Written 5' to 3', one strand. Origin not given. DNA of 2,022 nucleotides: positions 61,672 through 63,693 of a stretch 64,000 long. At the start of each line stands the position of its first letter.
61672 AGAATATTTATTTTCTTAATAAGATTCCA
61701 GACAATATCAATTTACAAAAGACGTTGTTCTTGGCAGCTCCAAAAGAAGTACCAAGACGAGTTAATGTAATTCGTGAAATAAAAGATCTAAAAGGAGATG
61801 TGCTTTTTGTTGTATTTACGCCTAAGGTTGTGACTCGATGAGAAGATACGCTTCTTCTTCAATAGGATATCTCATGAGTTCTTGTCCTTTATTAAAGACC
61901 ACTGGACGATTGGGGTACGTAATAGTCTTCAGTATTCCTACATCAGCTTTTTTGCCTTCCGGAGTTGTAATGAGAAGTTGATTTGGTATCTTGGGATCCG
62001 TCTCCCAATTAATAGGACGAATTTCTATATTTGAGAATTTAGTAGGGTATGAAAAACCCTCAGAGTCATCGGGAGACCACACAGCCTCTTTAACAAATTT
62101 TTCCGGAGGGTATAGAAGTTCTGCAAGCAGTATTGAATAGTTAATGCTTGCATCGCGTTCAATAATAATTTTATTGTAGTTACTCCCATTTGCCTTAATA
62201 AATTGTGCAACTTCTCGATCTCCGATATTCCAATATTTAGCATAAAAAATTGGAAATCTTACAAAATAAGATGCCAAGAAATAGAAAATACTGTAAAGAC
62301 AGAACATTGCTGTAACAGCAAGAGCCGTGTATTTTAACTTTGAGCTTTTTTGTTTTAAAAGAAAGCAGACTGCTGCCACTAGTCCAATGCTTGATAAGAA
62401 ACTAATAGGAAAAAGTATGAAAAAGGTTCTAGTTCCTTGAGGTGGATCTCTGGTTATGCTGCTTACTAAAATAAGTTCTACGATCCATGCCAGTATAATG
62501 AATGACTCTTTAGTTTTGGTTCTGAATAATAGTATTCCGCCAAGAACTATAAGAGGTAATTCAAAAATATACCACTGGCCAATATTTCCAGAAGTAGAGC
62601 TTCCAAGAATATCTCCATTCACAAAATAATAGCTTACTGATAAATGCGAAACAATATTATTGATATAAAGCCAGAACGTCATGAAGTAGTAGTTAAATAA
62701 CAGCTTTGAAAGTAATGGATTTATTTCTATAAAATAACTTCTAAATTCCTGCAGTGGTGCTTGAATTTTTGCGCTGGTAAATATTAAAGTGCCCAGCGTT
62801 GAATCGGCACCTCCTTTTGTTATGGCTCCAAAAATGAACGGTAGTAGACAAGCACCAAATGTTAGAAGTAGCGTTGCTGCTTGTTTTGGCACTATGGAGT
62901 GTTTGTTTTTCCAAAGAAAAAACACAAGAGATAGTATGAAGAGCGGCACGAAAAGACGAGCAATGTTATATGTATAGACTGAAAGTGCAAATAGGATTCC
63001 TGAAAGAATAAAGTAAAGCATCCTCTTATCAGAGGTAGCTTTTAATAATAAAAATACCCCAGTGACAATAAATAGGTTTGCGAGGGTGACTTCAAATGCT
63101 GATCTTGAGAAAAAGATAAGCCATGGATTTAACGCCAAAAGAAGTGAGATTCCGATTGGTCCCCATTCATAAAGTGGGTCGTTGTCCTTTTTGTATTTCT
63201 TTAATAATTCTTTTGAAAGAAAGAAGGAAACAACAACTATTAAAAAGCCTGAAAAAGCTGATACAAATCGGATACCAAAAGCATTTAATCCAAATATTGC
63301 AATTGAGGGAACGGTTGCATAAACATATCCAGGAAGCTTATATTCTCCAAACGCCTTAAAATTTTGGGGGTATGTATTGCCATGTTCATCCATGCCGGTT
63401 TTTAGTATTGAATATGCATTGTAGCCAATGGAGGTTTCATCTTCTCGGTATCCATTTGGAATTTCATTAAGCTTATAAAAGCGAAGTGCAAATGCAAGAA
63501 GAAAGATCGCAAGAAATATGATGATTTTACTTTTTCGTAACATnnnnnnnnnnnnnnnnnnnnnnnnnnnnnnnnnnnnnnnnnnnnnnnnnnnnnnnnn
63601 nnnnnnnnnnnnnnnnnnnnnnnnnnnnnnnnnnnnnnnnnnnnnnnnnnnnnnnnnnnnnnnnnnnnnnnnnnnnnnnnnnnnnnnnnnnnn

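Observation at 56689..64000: Glycosylation locus: Dpm1-like GT2 followed by four to five GT-C membrane glycosyltransferase paralogues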

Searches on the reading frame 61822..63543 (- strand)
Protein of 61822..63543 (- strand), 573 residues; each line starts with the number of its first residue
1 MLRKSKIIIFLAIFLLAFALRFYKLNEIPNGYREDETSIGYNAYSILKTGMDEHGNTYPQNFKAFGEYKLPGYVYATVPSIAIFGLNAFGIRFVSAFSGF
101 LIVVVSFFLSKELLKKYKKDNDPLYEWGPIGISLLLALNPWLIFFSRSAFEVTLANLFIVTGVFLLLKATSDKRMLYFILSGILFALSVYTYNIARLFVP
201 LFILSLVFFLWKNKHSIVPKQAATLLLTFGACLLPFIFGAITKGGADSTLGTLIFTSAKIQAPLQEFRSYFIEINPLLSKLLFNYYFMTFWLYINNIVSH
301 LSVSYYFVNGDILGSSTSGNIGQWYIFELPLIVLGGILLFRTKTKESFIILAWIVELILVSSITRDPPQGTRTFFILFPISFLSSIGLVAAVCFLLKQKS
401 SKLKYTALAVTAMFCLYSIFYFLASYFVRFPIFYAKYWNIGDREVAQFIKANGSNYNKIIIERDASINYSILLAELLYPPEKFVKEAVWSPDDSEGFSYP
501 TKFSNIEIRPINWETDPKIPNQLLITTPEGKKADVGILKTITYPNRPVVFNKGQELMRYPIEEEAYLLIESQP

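Call 3: search_protein_families(library=pfam, proteins=[window:61822-63543:-], max_evalue=0.01)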
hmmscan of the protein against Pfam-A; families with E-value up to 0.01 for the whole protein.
window:61822-63543:- (573 aa): 0 families

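Call 6: search_protein_families(library=ncbifam, proteins=[window:61822-63543:-], max_evalue=0.1)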
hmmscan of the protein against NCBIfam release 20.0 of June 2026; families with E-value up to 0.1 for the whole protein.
window:61822-63543:- (573 aa): 1 family
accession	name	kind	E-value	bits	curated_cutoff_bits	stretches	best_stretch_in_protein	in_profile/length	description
TIGR03663.1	TIGR03663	subfamily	2.1e-10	40.2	126.25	1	9-417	3-366/435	flippase activity-associated protein Agl23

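Call 10: search_solved_structures(query=window:61822-63543:-, max_evalue=1, show_alignments=2)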
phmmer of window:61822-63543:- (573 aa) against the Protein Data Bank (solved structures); distinct sequences matched with E-value up to 1: 0.

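Call 13: find_homologous_proteins(query=window:61822-63543:-, max_evalue=0.00001)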
Query window:61822-63543:- (573 aa): 1317 proteins with E <= 0.00001 among 8000 candidates; the best 120 are listed.
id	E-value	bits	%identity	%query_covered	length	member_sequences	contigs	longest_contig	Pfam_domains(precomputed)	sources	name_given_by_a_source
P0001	0.0e+0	1267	100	100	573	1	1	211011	-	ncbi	-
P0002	1.8e-290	983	77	100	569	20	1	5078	-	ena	-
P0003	7.1e-206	704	57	100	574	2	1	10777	-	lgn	-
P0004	1.1e-190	653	53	99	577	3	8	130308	-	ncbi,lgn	-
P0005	2.9e-188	645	53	99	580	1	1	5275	-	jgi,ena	-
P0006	6.0e-188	644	54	99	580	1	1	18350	-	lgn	-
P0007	4.4e-187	642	53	99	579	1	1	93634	-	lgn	-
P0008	1.1e-184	634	53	99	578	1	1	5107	-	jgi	jgi:4-amino-4-deoxy-L-arabinose transferase-like glycosyltransferase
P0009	2.2e-183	629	54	97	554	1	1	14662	-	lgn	-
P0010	3.4e-183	629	52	100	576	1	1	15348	-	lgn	-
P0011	1.6e-179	617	52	99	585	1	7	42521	-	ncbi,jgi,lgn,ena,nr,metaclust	ncbi:MAG: hypothetical protein A2857_03520 [Candidatus Levybacteria bacterium RIFCSPHIGHO2_01_FULL_3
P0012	1.1e-172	594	51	97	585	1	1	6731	-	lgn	-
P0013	4.7e-172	592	50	96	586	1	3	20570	-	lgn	-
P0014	3.5e-170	586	49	99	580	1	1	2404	-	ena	-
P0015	3.8e-170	586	49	99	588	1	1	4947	-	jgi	jgi:hypothetical protein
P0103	1.2e-126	442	41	100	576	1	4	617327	-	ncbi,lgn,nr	ncbi:MAG: glycosyltransferase family 39 protein [Candidatus Levybacteria bacterium]|nr:glycosyltrans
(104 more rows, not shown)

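Call 14: find_encoding_contigs(protein=P0001, flank=10000, max_places=3)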
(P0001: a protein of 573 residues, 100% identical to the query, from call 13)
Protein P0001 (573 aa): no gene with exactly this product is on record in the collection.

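Call 15: find_encoding_contigs(protein=P0004, flank=10000, max_places=3)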
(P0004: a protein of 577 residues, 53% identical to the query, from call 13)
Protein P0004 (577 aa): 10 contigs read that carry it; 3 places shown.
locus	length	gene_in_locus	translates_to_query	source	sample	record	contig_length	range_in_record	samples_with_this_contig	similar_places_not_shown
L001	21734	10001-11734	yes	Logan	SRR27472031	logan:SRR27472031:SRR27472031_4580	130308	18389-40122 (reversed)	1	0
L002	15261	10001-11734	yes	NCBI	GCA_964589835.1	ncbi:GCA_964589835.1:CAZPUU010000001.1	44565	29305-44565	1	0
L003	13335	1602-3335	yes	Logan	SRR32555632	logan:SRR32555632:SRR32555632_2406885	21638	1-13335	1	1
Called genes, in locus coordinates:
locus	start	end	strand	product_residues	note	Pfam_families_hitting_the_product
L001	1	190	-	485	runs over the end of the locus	PF01943:Polysacc_synt, PF13440:Polysacc_synt_3, PF01554:MatE (weak)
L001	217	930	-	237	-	PF13641:Glyco_tranf_2_3 (weak), PF00535:Glycos_transf_2, PF10111:Glyco_tranf_2_2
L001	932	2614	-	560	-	PF10131:PTPS_related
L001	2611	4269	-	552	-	PF10131:PTPS_related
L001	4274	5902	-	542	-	PF13231:PMT_2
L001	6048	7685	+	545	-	PF10131:PTPS_related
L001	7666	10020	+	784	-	PF09586:YfhO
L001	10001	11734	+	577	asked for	-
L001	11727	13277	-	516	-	PF13231:PMT_2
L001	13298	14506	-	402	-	PF26314:MptA_B_family, PF09594:GT87 (weak)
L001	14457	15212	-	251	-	PF00535:Glycos_transf_2, PF10111:Glyco_tranf_2_2 (weak)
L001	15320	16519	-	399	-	PF00390:malic, PF03949:Malic_M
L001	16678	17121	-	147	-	PF03479:PCC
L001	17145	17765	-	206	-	-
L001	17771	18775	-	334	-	PF13673:Acetyltransf_10 (faint), PF00583:Acetyltransf_1 (weak), PF13508:Acetyltransf_7 (weak)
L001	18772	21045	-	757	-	PF01326:PPDK_N, PF00391:PEP-utilizers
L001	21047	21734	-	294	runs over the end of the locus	PF01040:UbiA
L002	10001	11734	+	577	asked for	-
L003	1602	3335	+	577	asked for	-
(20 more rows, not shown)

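Call 16: find_encoding_contigs(protein=P0011, flank=10000, max_places=2)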
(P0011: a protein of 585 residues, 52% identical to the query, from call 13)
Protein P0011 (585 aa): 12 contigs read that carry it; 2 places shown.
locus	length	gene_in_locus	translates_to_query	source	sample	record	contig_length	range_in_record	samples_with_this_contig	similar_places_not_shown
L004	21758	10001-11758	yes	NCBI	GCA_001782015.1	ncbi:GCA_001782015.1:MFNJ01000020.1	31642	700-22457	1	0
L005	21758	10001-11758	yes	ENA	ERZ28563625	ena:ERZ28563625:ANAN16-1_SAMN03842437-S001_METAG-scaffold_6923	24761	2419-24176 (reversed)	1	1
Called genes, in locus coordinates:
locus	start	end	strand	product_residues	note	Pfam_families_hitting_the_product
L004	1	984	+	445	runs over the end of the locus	-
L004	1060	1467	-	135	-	-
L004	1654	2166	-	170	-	-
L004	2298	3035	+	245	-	PF00027:cNMP_binding (weak), PF13545:HTH_Crp_2, PF00325:Crp (weak)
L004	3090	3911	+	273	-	PF00089:Trypsin, PF13365:Trypsin_2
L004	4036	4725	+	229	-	PF00925:GTP_cyclohydro2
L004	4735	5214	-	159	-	PF00885:DMRL_synthase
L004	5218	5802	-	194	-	PF00677:Lum_binding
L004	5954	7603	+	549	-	PF10131:PTPS_related (faint)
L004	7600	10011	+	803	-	PF09586:YfhO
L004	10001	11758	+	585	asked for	-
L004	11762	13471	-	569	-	PF02366:PMT, PF13231:PMT_2 (weak)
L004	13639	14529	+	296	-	PF13432:TPR_16 (faint), PF13181:TPR_8 (faint), PF00515:TPR_1 (faint), PF13424:TPR_12 (weak)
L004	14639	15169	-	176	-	PF04203:Sortase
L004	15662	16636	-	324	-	PF01488:Shikimate_DH (faint), PF00389:2-Hacid_dh, PF02826:2-Hacid_dh_C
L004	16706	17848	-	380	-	PF13439:Glyco_transf_4, PF00534:Glycos_transf_1, PF13692:Glyco_trans_1_4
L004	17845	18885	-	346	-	PF13439:Glyco_transf_4, PF00534:Glycos_transf_1, PF13692:Glyco_trans_1_4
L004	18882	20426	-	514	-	PF13506:Glyco_transf_21, PF00535:Glycos_transf_2, PF13641:Glyco_tranf_2_3, PF13632:Glyco_trans_2_3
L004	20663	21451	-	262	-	PF01209:Ubie_methyltran (weak), PF13847:Methyltransf_31 (weak), PF08241:Methyltransf_11, PF08242:Methyltransf_12, PF13649:Methyltransf_25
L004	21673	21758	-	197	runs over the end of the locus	-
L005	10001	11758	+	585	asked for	-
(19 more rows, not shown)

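Call 29: search_solved_structures(query=A1, max_evalue=1, show_alignments=2)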
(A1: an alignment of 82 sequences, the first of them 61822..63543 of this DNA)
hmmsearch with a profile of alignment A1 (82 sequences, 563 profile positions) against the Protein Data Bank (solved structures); distinct sequences matched with E-value up to 1: 1.
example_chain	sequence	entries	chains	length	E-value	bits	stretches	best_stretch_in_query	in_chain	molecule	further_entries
5ezm_A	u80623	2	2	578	7.8e-05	24.5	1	69-230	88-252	4-amino-4-deoxy-L-arabinose transferase or related glycosyltransferases of PMT family | 4-amino-4-deoxy-L-arabinose (L-Ara4N) transferase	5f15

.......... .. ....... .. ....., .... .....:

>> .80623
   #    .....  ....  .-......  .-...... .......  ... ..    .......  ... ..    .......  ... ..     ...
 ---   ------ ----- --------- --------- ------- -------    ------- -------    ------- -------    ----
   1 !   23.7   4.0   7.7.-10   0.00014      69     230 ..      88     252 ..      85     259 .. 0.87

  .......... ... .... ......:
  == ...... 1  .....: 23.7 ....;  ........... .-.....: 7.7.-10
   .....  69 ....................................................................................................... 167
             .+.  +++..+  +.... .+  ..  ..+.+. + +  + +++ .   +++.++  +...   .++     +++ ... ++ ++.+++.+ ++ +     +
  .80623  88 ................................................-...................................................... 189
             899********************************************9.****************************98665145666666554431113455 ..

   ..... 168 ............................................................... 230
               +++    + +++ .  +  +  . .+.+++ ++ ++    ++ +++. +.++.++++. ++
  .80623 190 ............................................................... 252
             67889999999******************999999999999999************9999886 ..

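Call 32: find_related_loci(query=A1, collection=genome_contigs, flank=10000)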
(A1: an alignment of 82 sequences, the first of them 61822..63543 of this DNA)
Query A1 (573 aa) in genome_contigs; peptide patterns used: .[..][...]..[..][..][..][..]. (x = any residue, [..] = any of these).
220 stretches matched a pattern; 218 encode a relative of the query (tblastn E <= 1e-3); the best 80 are kept; 80 distinct loci.
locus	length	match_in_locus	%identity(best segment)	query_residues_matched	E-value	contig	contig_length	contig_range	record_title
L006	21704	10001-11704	76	1-572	0e+0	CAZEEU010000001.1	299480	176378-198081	MAG TPA_asm: uncultured Gammaproteobacteria bacterium isolate SRP286056_co1_676 genome assembly, contig: NODE_11_length_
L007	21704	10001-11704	52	6-572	0e+0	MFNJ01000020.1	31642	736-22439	MAG: Candidatus Levybacteria bacterium RIFCSPHIGHO2_01_FULL_36_15 rifcsphigho2_01_scaffold_2770, whole genome shotgun se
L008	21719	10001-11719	48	3-572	5e-169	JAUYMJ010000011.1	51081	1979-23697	MAG: bacterium isolate C24_metabat.bin.81 C24_k141_869060, whole genome shotgun sequence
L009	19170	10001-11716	57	1-572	0e+0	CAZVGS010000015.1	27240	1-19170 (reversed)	MAG TPA_asm: uncultured Gammaproteobacteria bacterium isolate binchicken_co16_182 genome assembly, contig: NODE_2964_len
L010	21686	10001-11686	42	2-572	2e-142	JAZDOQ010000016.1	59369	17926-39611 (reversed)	MAG: Candidatus Gottesmanbacteria bacterium isolate MEGAHIT-group-0.784 k141_2556453, whole genome shotgun sequence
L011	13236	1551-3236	40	1-572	3e-138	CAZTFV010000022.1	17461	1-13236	MAG TPA_asm: uncultured Gammaproteobacteria bacterium isolate SRP269290_co1_791 genome assembly, contig: NODE_4272_lengt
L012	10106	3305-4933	42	17-569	2e-135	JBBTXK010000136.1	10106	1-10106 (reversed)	MAG: Patescibacteria group bacterium isolate H51-bin196_1 H51_bin196_1_000000000136, whole genome shotgun sequence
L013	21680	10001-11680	42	1-573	6e-134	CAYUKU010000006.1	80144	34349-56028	MAG TPA_asm: uncultured Gammaproteobacteria bacterium isolate binchicken_co58_53 genome assembly, contig: NODE_235_lengt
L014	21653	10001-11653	42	12-572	2e-133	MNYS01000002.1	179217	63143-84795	MAG: Candidatus Levybacteria bacterium CG2_30_37_29 cg2_3.0_scaffold_8_c, whole genome shotgun sequence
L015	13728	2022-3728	40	10-569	8e-132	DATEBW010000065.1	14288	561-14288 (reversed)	MAG TPA_asm: Patescibacteria group bacterium isolate SMAG_U8255 k141_1135634, whole genome shotgun sequence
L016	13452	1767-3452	40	1-572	5e-129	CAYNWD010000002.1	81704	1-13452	MAG TPA_asm: uncultured Gammaproteobacteria bacterium isolate binchicken_co38_90 genome assembly, contig: NODE_747_lengt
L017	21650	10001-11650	39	9-572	7e-128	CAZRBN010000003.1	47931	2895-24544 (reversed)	MAG TPA_asm: uncultured Gammaproteobacteria bacterium isolate SRP272529_co1_183 genome assembly, contig: NODE_901_length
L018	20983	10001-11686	40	3-572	2e-127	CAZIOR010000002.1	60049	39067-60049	MAG TPA_asm: uncultured Gammaproteobacteria bacterium isolate SRP298887_co1_352 genome assembly, contig: NODE_280_length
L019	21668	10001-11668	41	8-572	2e-126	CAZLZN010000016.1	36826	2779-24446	MAG TPA_asm: uncultured Gammaproteobacteria bacterium isolate SRP278252_co2_871 genome assembly, contig: NODE_2181_lengt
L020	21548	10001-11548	42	2-572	1e-124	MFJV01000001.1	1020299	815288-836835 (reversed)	MAG: Candidatus Gottesmanbacteria bacterium RIFCSPLOWO2_01_FULL_43_11b rifcsplowo2_01_scaffold_30, whole genome shotgun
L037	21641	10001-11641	40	13-572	2e-112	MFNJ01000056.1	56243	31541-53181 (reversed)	MAG: Candidatus Levybacteria bacterium RIFCSPHIGHO2_01_FULL_36_15 rifcsphigho2_01_scaffold_899, whole genome shotgun seq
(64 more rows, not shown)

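Call 36: predict_structure(alignment_id=A1)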
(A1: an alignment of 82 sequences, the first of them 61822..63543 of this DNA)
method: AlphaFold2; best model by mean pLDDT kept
length: 573 residues; sequences in the alignment: 82
mean_pLDDT: 93.4   pTM: 0.93
mean pLDDT of the five models: 93.4, 93.3, 92.4, 92.0, 91.6
residues with pLDDT >= 90: 485; 70-90: 69; 50-70: 19; < 50: 0
segments of 3 or more residues with pLDDT < 50: none
pLDDT, mean of each block of 10 residues (from residue 1): 85 98 94 93 98 94 83 97 97 98 98 92 95 98 92 98 97 96 98 95 96 83 97 91 73 89 93 92 94 96 93 64 96 98 95 98 90 96 98 97 97 97 93 91 96 97 94 96 96 85 97 95 96 90 93 94 96 80
secondary structure, 60 per line:
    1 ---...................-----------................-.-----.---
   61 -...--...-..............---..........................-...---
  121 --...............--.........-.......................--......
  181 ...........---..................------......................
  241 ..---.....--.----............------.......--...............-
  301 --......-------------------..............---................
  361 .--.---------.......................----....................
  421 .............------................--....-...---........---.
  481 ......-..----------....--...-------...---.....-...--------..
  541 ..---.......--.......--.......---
elements in order: H4-22 H34-49 E62-64 E67-69 H71-84 H88-113 H123-137 H140-148 H150-172 H175-191 H195-212 H219-242 H246-250 H258-269 H276-282 H285-299 H303-308 H328-341 H345-361 H374-396 H401-433 H440-455 E458-461 H469-476 H480-486 E500-503 E506-508 E522-526 E539-542 E546-552 E555-561 E564-570
